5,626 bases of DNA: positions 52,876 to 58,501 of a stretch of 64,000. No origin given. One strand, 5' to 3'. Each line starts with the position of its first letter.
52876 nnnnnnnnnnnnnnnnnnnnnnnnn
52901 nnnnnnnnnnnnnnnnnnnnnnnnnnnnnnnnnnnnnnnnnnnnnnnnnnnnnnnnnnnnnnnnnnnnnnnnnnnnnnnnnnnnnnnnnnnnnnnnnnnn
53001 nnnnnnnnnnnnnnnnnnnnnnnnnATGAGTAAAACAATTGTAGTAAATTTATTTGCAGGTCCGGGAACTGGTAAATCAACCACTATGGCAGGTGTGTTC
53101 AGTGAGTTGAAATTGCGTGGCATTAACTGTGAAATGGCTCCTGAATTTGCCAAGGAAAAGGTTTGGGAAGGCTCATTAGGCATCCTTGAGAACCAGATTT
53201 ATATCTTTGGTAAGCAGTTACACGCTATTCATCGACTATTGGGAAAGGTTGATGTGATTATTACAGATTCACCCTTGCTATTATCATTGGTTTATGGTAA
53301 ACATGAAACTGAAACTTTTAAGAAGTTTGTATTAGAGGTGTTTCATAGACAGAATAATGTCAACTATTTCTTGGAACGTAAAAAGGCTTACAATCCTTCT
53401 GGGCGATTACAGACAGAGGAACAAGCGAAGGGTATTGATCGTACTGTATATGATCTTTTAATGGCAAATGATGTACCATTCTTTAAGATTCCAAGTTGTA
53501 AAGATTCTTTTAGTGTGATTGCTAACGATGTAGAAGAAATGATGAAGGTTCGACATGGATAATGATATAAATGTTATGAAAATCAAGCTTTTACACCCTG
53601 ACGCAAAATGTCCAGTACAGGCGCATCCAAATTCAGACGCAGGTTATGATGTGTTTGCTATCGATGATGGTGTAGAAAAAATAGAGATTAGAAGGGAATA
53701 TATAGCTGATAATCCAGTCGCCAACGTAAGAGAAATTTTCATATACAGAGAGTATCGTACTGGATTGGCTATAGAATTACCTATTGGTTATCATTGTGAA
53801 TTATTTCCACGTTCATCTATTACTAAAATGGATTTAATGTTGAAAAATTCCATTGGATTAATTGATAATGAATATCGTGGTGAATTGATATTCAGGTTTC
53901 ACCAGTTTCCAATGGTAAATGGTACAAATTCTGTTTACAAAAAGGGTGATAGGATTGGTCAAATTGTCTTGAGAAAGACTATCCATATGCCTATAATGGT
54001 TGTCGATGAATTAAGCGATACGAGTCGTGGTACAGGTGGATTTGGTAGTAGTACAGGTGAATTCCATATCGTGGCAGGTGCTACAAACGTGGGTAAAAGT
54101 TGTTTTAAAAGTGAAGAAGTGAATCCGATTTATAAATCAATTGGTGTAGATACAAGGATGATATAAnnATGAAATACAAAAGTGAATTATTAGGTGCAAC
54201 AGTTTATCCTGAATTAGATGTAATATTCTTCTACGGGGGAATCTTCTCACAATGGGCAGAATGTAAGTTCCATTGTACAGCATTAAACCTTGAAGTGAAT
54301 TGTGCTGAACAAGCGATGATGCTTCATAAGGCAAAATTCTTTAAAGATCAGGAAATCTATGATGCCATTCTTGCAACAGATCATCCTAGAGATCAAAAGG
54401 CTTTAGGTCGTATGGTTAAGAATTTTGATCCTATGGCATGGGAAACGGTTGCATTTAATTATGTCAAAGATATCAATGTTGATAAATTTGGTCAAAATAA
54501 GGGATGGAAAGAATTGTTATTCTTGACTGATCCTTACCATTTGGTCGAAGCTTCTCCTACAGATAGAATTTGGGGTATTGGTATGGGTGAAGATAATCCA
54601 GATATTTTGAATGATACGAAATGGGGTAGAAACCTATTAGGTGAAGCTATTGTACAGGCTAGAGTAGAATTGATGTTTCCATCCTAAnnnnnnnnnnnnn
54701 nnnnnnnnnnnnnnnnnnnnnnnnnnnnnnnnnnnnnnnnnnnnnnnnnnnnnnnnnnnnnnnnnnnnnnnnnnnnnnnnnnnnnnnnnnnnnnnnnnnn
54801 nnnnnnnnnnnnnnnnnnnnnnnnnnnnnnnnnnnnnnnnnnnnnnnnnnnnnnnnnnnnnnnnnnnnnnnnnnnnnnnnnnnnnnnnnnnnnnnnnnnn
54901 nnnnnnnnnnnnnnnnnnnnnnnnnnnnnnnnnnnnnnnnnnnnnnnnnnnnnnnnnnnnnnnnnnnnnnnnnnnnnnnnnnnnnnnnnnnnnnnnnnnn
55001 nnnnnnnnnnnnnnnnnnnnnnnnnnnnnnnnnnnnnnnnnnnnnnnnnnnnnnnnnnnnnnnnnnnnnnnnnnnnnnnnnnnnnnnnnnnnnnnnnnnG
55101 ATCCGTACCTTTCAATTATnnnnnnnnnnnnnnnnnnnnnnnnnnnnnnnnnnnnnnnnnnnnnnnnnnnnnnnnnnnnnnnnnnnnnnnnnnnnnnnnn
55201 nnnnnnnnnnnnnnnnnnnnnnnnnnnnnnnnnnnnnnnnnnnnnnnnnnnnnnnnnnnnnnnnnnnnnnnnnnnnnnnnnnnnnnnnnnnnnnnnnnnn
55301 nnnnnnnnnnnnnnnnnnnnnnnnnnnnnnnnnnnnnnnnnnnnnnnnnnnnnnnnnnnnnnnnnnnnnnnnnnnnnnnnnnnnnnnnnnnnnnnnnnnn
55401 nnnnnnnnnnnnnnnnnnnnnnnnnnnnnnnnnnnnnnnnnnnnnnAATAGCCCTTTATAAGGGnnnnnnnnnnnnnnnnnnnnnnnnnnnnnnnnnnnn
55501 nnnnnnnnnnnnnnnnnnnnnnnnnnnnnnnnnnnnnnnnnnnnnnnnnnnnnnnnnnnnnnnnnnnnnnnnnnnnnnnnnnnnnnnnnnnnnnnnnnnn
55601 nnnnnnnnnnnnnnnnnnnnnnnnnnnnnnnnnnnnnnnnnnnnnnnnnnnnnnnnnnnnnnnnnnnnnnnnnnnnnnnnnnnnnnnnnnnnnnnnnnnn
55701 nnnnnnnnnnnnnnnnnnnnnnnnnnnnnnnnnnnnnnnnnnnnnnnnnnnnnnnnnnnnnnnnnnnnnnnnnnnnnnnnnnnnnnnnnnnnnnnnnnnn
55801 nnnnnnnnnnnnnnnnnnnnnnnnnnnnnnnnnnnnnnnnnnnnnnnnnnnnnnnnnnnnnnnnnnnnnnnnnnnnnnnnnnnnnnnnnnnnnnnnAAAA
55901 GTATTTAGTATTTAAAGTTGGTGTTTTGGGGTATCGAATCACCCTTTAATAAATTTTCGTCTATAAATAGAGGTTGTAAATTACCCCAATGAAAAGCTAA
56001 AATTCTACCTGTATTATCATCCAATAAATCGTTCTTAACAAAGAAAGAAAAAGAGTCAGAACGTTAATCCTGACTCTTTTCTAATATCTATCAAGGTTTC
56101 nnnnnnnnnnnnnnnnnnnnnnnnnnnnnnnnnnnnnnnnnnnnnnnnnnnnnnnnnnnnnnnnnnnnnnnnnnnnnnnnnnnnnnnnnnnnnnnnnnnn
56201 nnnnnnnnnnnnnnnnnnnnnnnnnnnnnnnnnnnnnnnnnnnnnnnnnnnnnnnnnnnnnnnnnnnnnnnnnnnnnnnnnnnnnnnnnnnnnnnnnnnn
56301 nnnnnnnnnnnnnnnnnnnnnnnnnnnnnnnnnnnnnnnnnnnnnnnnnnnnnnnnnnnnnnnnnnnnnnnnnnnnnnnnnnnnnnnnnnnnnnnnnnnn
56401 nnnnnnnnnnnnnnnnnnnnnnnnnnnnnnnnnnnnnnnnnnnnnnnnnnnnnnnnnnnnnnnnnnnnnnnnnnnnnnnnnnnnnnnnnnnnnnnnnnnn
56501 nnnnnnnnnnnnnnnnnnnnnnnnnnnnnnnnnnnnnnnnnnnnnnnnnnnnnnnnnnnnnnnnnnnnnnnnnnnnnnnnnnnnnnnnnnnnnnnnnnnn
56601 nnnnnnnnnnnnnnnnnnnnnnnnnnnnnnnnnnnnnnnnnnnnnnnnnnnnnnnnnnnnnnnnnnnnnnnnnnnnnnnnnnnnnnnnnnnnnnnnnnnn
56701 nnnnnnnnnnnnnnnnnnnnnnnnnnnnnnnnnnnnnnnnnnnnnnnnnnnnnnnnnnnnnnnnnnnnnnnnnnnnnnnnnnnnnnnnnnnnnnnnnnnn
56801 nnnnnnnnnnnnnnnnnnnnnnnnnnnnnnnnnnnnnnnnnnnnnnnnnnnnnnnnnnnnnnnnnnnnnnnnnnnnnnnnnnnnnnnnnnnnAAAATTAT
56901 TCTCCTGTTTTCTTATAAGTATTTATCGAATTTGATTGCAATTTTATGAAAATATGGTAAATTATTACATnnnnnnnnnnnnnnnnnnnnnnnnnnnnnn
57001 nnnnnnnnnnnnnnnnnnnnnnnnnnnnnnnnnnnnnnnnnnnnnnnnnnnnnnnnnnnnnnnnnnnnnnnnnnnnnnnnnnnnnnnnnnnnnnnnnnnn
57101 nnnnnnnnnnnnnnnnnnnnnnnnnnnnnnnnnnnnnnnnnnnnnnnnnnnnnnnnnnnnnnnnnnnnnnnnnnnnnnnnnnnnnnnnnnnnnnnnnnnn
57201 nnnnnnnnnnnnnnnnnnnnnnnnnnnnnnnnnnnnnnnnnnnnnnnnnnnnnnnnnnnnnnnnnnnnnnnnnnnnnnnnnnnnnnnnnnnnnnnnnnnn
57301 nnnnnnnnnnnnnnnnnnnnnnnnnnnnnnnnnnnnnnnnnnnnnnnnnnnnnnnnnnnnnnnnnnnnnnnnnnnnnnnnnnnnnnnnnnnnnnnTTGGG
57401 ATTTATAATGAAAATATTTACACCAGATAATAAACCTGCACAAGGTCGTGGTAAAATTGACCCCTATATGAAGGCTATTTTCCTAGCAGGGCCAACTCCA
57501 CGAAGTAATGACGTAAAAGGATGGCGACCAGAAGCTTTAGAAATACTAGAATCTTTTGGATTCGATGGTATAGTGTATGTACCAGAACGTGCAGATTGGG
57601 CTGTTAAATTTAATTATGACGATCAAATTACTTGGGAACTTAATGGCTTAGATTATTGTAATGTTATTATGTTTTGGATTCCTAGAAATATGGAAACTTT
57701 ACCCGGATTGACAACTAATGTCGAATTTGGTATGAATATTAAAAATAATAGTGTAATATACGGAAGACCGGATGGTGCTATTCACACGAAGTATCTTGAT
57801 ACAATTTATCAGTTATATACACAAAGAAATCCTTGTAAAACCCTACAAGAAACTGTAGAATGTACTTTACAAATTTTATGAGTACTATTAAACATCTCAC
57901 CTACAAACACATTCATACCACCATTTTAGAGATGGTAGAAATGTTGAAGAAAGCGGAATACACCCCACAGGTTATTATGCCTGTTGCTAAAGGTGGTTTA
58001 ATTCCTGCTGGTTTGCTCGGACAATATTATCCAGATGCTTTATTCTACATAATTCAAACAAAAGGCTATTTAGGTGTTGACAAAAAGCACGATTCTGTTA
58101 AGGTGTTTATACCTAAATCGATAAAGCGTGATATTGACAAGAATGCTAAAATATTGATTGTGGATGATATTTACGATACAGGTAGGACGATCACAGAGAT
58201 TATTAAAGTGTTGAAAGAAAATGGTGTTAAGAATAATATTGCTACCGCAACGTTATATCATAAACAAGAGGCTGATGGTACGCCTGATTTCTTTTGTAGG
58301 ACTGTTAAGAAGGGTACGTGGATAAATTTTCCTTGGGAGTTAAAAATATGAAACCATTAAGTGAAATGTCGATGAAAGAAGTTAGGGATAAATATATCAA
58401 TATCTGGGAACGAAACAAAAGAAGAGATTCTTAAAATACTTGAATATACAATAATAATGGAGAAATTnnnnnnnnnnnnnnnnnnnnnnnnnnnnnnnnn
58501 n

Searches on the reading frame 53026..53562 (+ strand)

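Call 55: search_protein_families(library=pfam, proteins=[window:53026-53562:+], max_evalue=0.01)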
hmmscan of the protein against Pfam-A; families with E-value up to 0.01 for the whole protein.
window:53026-53562:+ (178 aa): 1 family
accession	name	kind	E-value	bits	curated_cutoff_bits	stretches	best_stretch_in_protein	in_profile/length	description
PF13521.12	AAA_28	-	5.4e-08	33.7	27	1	9-157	4-158/164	AAA domain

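Call 62: search_protein_families(library=ncbifam, proteins=[window:53026-53562:+], max_evalue=0.01)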
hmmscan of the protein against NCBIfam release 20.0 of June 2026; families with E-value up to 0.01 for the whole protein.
window:53026-53562:+ (178 aa): 0 families

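Call 63: search_protein_families(library=phrogs, proteins=[window:53026-53562:+], max_evalue=0.001)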
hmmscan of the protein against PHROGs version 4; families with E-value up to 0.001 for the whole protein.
window:53026-53562:+ (178 aa): 1 family
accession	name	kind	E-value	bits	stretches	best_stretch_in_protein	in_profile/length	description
phrog_2107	-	other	9.2e-14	52.6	1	4-149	3-169/201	thymidylate kinase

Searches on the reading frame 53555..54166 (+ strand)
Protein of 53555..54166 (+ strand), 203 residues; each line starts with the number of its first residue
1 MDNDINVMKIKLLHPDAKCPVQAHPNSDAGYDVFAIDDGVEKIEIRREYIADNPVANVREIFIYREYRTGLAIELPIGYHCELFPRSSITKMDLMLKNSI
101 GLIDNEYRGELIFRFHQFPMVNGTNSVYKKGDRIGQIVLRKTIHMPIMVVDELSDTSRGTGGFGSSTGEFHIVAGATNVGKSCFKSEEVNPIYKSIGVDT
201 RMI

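Call 22: find_encoding_contigs(protein=window:53555-54166:+, flank=10000, max_places=1)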
Protein window:53555-54166:+ (203 aa): 15 contigs read that carry it; 1 place shown.
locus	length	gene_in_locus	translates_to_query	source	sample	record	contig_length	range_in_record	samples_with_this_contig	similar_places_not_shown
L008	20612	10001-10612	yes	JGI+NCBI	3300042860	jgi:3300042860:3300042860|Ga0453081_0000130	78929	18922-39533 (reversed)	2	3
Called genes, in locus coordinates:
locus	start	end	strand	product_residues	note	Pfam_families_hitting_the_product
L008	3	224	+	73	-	-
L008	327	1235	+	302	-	PF00293:NUDIX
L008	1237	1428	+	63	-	-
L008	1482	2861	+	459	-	PF18127:NAMPT_N, PF04095:NAPRTase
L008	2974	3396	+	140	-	PF01981:PTH2 (weak)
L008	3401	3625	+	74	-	-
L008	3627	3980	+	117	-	-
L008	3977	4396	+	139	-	-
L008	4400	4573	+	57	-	-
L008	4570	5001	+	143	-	-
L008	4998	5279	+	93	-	-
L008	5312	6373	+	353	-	-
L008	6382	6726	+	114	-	-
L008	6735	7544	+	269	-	-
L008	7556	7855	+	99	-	-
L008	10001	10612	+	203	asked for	PF22769:DCD (faint), PF00692:dUTPase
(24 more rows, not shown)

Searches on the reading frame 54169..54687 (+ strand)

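Call 55: search_protein_families(library=pfam, proteins=[window:54169-54687:+], max_evalue=0.01)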
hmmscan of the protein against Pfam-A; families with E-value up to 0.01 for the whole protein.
window:54169-54687:+ (172 aa): 2 families
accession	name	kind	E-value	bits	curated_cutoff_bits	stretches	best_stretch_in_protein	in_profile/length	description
PF08719.17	NADAR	-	3.2e-42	145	35.1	1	24-168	11-162/163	NADAR domain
PF01831.24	Peptidase_C16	-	0.00031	20.9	27.7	1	14-108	125-213/249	Peptidase C16 family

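Call 62: search_protein_families(library=ncbifam, proteins=[window:54169-54687:+], max_evalue=0.01)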
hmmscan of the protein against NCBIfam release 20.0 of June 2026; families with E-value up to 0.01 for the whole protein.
window:54169-54687:+ (172 aa): 2 families
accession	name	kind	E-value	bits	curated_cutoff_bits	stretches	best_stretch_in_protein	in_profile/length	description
TIGR02464.1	ribofla_fusion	equivalog_domain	1.3e-36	126.1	73.7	1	20-168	2-152/153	riboflavin biosynthesis intermediates N-glycosidase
NF053876.1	DS32_2_antiphage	equivalog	4e-07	29.3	240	1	43-168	37-155/181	NADAR family anti-phage protein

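Call 63: search_protein_families(library=phrogs, proteins=[window:54169-54687:+], max_evalue=0.001)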
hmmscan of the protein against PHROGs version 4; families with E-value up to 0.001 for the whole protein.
window:54169-54687:+ (172 aa): 1 family
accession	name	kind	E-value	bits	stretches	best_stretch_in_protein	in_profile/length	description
phrog_1017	-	unknown function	3.2e-37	129.1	1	17-168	7-152/170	-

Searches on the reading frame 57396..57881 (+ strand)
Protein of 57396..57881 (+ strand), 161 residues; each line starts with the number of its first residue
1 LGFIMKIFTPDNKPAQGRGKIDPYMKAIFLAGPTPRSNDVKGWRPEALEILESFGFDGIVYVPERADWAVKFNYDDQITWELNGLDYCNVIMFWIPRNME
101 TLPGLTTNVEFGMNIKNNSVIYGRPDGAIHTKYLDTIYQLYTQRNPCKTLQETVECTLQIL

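Call 55: search_protein_families(library=pfam, proteins=[window:57396-57881:+], max_evalue=0.01)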
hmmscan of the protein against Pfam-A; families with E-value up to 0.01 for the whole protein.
window:57396-57881:+ (161 aa): 1 family
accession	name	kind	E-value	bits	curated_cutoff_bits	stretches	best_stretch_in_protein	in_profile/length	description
PF15891.11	Nuc_deoxyri_tr2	-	4.9e-13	49.8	30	1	26-123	2-100/105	Nucleoside 2-deoxyribosyltransferase like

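Call 62: search_protein_families(library=ncbifam, proteins=[window:57396-57881:+], max_evalue=0.01)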
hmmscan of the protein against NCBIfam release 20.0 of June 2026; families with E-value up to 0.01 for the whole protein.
window:57396-57881:+ (161 aa): 0 families

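Call 63: search_protein_families(library=phrogs, proteins=[window:57396-57881:+], max_evalue=0.001)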
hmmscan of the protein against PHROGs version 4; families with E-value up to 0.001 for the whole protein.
window:57396-57881:+ (161 aa): 1 family
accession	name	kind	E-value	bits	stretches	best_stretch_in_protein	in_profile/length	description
phrog_30579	-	unknown function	6.5e-05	23.7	1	26-113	18-107/164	-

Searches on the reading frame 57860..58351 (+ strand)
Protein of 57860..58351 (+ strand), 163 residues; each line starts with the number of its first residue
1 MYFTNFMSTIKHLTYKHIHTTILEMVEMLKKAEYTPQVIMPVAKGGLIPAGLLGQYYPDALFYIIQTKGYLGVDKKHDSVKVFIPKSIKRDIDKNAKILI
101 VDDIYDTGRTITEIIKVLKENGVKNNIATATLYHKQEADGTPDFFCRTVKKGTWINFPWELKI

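Call 55: search_protein_families(library=pfam, proteins=[window:57860-58351:+], max_evalue=0.01)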
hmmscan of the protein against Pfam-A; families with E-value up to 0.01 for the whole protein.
window:57860-58351:+ (163 aa): 3 families
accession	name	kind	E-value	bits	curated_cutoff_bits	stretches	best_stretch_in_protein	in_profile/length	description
PF00156.33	Pribosyltran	-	3.6e-17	62.5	26.3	1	30-161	24-153/158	Phosphoribosyl transferase domain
PF14681.12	UPRTase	-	1.1e-05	25.5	27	1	69-134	94-160/206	Uracil phosphoribosyltransferase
PF15609.12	PRTase_2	-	0.00055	20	28.8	1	89-136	113-160/188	Phosphoribosyl transferase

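Call 62: search_protein_families(library=ncbifam, proteins=[window:57860-58351:+], max_evalue=0.01)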
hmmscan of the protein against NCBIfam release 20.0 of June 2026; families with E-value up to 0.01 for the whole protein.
window:57860-58351:+ (163 aa): 31 families (the best 25 are shown)
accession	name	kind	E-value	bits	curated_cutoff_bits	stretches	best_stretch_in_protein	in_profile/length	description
NF006613.0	PRK09177.1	equivalog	1.4e-14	53.9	138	1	7-162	6-147/159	xanthine phosphoribosyltransferase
TIGR01203.1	HGPRTase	equivalog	1.3e-10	41.3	150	1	16-149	6-141/167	hypoxanthine phosphoribosyltransferase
NF002620.0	PRK02277.1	subfamily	1.1e-08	35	115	1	23-139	74-184/201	orotate phosphoribosyltransferase-like protein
NF006605.0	PRK09162.1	equivalog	2.3e-08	33.6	181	1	18-140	23-142/183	hypoxanthine-guanine phosphoribosyltransferase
TIGR01251.1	ribP_PPkin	subfamily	2.6e-06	26.6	113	1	75-132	190-247/309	ribose-phosphate diphosphokinase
NF002095.0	PRK00934.1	equivalog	6.9e-06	25.4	296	1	90-129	199-239/287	ribose-phosphate diphosphokinase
NF002320.0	PRK01259.1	subfamily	1.5e-05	24.5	297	1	73-131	193-250/316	ribose-phosphate diphosphokinase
NF002844.0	PRK03092.1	equivalog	2.7e-05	23.6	438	1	95-131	223-259/326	ribose-phosphate diphosphokinase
NF002758.0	PRK02812.1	equivalog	8.7e-05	21.8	518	1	73-131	209-266/330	ribose-phosphate pyrophosphokinase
NF040646.1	HPT_Archaea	equivalog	9.9e-05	22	200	1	91-124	110-143/184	hypoxanthine/guanine phosphoribosyltransferase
NF005299.0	PRK06827.1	subfamily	0.00011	21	327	1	90-132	261-302/383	phosphoribosylpyrophosphate synthetase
NF002635.0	PRK02304.1-4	subfamily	0.0002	20.9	146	1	91-124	111-144/188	adenine phosphoribosyltransferase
TIGR00201.1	comF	subfamily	0.00032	20.7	233.55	1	95-125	152-182/190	ComF family protein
NF001815.0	PRK00553.1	equivalog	0.00033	19.9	484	1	94-135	217-260/332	ribose-phosphate pyrophosphokinase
NF002686.0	PRK02458.1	equivalog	0.00043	19.8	506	1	96-131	219-254/323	ribose-phosphate diphosphokinase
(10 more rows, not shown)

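Call 63: search_protein_families(library=phrogs, proteins=[window:57860-58351:+], max_evalue=0.001)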
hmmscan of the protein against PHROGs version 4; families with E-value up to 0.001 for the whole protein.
window:57860-58351:+ (163 aa): 2 families
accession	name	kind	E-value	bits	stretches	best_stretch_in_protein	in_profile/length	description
phrog_8995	-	other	4.8e-16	59.9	1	12-161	6-139/148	phosphoribosyl transferase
phrog_619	-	other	3.6e-06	27.3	1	88-125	195-232/282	ribose-phosphate pyrophosphokinase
